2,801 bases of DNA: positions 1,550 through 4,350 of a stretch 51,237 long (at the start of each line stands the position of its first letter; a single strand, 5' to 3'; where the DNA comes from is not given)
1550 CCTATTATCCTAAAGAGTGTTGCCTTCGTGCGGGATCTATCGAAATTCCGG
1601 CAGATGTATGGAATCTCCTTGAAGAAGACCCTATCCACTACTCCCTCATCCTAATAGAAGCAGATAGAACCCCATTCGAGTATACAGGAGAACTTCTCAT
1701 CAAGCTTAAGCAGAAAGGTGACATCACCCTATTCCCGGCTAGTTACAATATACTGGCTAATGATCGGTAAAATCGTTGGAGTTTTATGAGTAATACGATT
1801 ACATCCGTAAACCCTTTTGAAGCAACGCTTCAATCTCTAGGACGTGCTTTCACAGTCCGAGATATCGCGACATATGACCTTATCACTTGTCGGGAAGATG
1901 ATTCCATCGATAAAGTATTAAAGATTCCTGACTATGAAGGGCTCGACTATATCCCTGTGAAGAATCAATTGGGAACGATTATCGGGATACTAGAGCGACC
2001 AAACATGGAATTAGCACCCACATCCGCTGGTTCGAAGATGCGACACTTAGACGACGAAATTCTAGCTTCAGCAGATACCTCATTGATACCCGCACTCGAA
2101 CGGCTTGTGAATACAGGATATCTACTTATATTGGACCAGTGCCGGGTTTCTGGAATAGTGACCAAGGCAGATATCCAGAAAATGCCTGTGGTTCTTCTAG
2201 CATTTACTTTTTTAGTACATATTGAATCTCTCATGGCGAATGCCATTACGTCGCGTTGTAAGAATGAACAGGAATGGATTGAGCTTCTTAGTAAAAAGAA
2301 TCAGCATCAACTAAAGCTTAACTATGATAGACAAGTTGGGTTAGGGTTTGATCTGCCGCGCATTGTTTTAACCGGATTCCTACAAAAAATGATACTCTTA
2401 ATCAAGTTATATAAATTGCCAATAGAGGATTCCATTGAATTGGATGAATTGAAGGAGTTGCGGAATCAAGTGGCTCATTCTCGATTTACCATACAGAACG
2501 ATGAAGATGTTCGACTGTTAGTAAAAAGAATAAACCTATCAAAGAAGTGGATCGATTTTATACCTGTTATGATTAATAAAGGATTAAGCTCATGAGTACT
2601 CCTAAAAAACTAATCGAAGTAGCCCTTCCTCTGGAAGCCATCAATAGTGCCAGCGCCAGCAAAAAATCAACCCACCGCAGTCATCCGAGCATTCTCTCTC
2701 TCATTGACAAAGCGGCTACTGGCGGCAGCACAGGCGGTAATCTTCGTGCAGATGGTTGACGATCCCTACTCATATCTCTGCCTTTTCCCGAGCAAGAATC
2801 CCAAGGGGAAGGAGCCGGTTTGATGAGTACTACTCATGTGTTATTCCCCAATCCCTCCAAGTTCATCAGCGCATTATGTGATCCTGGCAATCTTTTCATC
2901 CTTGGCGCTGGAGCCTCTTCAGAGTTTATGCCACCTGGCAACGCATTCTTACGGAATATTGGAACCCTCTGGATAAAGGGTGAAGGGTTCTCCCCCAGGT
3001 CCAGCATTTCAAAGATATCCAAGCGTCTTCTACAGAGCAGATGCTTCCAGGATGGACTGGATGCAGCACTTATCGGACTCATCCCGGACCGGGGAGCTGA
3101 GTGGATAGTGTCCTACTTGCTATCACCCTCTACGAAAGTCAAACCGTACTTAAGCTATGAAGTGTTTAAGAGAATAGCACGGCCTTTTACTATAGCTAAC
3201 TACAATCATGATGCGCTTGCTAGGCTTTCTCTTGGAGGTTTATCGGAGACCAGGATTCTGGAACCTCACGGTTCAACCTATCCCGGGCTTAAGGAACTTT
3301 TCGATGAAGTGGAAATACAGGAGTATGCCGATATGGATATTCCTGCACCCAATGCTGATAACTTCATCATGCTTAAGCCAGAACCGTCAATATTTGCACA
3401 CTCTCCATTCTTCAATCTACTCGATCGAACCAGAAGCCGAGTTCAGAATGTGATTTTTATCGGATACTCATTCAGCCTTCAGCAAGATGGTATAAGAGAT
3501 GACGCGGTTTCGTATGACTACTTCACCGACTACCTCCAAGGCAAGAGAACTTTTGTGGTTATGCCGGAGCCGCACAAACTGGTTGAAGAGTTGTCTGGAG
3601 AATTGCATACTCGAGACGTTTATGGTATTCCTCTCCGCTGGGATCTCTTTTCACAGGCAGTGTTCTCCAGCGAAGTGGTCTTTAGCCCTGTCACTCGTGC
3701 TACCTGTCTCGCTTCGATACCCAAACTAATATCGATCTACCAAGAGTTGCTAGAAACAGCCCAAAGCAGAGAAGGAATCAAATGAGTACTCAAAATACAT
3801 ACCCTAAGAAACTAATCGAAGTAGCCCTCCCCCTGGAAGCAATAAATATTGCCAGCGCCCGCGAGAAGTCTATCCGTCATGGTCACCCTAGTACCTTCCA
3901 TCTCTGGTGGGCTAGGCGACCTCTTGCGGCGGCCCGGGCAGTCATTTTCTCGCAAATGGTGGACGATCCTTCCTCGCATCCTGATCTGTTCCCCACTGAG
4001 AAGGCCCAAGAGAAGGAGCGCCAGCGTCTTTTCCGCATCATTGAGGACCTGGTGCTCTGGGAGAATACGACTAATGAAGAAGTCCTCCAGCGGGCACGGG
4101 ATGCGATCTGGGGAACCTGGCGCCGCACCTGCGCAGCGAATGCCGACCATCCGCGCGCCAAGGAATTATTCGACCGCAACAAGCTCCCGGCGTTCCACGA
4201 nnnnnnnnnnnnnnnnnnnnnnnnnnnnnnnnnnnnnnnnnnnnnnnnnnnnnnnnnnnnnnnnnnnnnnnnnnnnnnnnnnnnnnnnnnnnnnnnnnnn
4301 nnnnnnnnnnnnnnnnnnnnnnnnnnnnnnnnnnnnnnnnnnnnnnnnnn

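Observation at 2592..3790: Three consecutive ORFs start with the identical 9-mer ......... at stop-start overlaps: the scar of a cassette exchange inside a DUF1156 gene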

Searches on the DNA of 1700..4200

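Call 103: search_rna_families(source=window, start=1700, end=4200, threshold=evalue, max_evalue=0.1)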
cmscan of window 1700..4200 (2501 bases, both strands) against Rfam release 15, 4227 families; matches with E-value up to 0.1: 0.
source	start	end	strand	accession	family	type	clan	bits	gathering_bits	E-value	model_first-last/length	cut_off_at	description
